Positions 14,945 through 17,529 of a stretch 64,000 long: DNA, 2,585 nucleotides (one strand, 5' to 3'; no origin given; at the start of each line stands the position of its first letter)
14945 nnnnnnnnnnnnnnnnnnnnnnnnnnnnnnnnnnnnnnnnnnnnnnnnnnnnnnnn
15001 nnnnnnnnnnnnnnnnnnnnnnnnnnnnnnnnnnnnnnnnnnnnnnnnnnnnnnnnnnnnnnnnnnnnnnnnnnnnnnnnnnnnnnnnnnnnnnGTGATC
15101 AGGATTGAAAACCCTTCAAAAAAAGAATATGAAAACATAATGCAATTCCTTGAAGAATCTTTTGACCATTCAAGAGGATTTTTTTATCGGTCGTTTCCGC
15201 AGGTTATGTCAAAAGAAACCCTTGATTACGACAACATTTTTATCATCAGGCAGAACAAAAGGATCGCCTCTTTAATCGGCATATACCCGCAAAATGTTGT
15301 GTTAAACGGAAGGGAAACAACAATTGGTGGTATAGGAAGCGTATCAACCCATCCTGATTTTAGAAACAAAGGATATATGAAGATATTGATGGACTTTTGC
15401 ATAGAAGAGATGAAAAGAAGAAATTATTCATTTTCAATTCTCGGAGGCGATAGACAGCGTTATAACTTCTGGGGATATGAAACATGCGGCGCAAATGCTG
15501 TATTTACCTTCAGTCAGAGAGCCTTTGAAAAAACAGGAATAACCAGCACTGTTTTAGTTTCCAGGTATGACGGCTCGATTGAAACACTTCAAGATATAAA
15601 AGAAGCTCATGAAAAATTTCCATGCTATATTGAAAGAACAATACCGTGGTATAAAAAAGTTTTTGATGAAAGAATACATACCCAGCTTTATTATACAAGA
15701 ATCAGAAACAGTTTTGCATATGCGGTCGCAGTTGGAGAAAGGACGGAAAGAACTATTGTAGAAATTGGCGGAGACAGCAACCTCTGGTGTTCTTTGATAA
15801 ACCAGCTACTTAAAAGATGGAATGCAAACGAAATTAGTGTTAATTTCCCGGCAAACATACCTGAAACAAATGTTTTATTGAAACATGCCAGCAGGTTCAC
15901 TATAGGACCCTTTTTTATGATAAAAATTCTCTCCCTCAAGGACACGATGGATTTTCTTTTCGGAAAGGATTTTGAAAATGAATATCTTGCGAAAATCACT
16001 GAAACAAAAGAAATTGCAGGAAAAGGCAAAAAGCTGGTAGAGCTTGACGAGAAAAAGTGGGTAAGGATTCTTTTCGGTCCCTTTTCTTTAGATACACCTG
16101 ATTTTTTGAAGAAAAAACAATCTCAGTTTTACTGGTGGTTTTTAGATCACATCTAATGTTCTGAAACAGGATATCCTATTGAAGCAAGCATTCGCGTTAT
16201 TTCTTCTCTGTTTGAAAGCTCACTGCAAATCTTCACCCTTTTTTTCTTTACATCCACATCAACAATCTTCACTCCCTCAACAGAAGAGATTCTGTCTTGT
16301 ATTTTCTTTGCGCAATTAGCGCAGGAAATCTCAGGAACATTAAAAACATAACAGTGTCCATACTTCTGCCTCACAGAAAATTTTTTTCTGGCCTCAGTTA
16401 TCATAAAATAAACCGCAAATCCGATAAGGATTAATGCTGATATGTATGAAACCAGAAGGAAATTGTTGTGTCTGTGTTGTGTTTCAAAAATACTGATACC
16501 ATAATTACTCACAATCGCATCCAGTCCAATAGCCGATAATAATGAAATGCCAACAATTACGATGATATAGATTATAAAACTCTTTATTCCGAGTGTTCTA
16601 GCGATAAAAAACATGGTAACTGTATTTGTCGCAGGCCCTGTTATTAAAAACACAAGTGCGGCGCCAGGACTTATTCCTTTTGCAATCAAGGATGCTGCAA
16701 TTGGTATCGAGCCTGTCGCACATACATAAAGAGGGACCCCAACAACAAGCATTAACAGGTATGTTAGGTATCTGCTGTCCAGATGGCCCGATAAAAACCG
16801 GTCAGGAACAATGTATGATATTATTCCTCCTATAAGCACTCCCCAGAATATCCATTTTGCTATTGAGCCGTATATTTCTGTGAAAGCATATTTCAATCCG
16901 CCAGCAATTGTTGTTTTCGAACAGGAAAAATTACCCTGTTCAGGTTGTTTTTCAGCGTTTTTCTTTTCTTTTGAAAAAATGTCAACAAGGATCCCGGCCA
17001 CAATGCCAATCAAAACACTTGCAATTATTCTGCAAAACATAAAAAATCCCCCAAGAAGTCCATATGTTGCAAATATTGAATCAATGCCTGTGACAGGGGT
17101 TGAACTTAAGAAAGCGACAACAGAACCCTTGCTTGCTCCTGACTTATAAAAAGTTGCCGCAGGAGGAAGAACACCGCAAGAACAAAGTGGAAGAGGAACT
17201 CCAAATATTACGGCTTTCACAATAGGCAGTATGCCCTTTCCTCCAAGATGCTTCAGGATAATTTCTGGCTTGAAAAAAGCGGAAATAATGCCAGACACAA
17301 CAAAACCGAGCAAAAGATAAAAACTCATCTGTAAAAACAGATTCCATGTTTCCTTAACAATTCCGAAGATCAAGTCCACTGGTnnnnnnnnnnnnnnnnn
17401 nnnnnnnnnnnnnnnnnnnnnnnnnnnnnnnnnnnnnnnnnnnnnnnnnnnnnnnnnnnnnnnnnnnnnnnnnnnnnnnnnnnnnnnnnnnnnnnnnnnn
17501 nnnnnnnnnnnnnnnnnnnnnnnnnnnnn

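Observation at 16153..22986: Single operon linking Rrf2, COG1900/NIL-ferredoxin homocysteine synthesis, NifS, NadA, IscU, Nfu, a Cys-rich LarE-like sulfur transferase and a Cu/Zn efflux permease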

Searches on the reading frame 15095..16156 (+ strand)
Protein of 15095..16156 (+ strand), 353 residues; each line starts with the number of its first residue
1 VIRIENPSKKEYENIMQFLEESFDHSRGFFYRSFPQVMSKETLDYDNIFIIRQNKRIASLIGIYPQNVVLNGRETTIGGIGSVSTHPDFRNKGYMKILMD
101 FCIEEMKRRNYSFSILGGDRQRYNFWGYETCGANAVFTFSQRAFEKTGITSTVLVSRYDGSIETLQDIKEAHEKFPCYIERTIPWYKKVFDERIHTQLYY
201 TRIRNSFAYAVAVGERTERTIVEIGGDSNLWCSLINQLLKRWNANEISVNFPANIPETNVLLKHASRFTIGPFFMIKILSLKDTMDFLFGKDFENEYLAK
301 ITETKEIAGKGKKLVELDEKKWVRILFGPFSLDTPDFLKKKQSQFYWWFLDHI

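Call 6: search_protein_families(library=pfam, proteins=[window:15095-16156:+])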
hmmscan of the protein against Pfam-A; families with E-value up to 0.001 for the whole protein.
window:15095-16156:+ (353 aa): 3 families
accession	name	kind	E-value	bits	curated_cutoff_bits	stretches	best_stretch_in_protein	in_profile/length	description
PF13527.13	Acetyltransf_9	-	1.8e-20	73.6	25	1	5-129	3-125/127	Acetyltransferase (GNAT) domain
PF00583.31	Acetyltransf_1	-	1.1e-08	35.8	20.7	1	29-112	11-94/116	Acetyltransferase (GNAT) family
PF13508.13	Acetyltransf_7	-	0.00012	22.9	27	1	47-111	4-62/84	Acetyltransferase (GNAT) domain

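Call 25: search_protein_families(library=ncbifam, proteins=[window:15095-16156:+], max_evalue=0.00001)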
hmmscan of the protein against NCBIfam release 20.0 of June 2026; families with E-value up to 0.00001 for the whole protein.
window:15095-16156:+ (353 aa): 0 families

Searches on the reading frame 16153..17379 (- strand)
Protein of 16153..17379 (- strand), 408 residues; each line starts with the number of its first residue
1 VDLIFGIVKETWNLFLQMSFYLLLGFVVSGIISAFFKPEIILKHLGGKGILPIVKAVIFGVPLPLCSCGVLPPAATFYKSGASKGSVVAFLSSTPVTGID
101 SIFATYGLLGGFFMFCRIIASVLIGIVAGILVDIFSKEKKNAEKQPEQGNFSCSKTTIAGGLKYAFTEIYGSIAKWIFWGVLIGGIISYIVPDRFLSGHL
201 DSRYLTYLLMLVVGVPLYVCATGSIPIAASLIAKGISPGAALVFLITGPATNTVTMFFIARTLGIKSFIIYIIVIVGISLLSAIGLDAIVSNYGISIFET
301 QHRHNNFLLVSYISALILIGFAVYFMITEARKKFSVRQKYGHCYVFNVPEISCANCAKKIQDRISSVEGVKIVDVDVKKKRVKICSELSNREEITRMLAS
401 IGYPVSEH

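Call 3: search_protein_families(library=pfam, proteins=[window:16153-17379:-])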
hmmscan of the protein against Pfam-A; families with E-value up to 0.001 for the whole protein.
window:16153-17379:- (408 aa): 2 families
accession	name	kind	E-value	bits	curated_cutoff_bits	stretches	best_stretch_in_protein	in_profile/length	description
PF03773.19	ArsP_1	-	5.9e-40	137.7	32.3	1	16-282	14-288/294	Predicted permease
PF00403.32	HMA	-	1.6e-09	38.4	24.8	1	345-403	1-61/62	Heavy-metal-associated domain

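Call 4: search_protein_families(library=ncbifam, proteins=[window:16153-17379:-])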
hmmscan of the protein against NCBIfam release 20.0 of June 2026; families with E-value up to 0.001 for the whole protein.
window:16153-17379:- (408 aa): 11 families
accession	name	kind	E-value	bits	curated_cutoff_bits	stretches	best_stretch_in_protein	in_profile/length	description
NF033936.1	CuZnOut_SO0444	equivalog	2.1e-98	329.7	300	2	11-148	1-138/351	SO_0444 family Cu/Zn efflux transporter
NF040736.1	efflux_SaoE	equivalog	1.5e-51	175.7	325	1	3-289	3-297/352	efflux transporter SaoE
TIGR00003.1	TIGR00003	subfamily_domain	2.1e-08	34.2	62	1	346-405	4-65/66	copper ion binding protein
NF033794.2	chaper_CopZ_Eh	exception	3.5e-07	30.3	95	1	346-404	4-64/68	copper chaperone CopZ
NF033556.1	MerTP_fusion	equivalog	4.3e-07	29.7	180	1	304-405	79-185/186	mercuric transport protein MerTP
NF033781.1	chaper_CopP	exception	9e-07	29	112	1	345-387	3-45/65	copper-binding metallochaperone CopP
NF033795.1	chaper_CopZ_Bs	exception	1.5e-05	25.1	91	1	346-404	4-64/66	copper chaperone CopZ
NF047957.1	CopZ_AFE_1862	equivalog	5.9e-05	23.4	85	1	347-405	4-61/62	CopZ family metallochaperone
NF033775.1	P_type_ZntA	exception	0.00011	20.6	1240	1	336-406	42-112/732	Zn(II)/Cd(II)/Pb(II) translocating P-type ATPase ZntA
TIGR02052.1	MerP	equivalog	0.00063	20.2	92.55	0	346-405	27-88/92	mercury resistance system periplasmic binding protein MerP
NF008262.1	PRK11033.1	equivalog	0.00099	17.7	1005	0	338-407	37-106/731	zinc/cadmium/mercury/lead-transporting ATPase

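Call 38: search_solved_structures(query=window:16153-17379:-, show_alignments=1, max_evalue=0.01)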
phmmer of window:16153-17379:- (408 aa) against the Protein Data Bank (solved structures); distinct sequences matched with E-value up to 0.01: 9.
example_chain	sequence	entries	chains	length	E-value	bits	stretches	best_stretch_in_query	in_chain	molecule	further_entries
1yg0_A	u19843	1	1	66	1.7e-05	27.4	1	345-388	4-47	COP associated protein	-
2kyz_A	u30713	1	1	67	4.7e-05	26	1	344-407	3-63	Heavy metal binding protein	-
1afi_A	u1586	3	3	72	0.00034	23.2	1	346-406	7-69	MERP | MERCURIC TRANSPORT PROTEIN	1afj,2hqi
2xmm_A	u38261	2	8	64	0.00056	22.5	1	346-405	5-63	SSR2857 PROTEIN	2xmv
1osd_A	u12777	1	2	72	0.00094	21.7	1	345-406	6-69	hypothetical protein MerP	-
1cpz_A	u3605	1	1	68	0.0015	21.1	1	346-404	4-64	Copper chaperone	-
4a47_A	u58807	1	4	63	0.0024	20.3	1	347-405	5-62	SSR2857 PROTEIN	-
1sb6_A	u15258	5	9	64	0.0025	20.3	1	346-405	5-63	copper chaperone ScAtx1 | SSR2857 PROTEIN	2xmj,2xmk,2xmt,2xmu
4a46_A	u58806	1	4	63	0.0025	20.3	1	347-405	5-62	SSR2857 PROTEIN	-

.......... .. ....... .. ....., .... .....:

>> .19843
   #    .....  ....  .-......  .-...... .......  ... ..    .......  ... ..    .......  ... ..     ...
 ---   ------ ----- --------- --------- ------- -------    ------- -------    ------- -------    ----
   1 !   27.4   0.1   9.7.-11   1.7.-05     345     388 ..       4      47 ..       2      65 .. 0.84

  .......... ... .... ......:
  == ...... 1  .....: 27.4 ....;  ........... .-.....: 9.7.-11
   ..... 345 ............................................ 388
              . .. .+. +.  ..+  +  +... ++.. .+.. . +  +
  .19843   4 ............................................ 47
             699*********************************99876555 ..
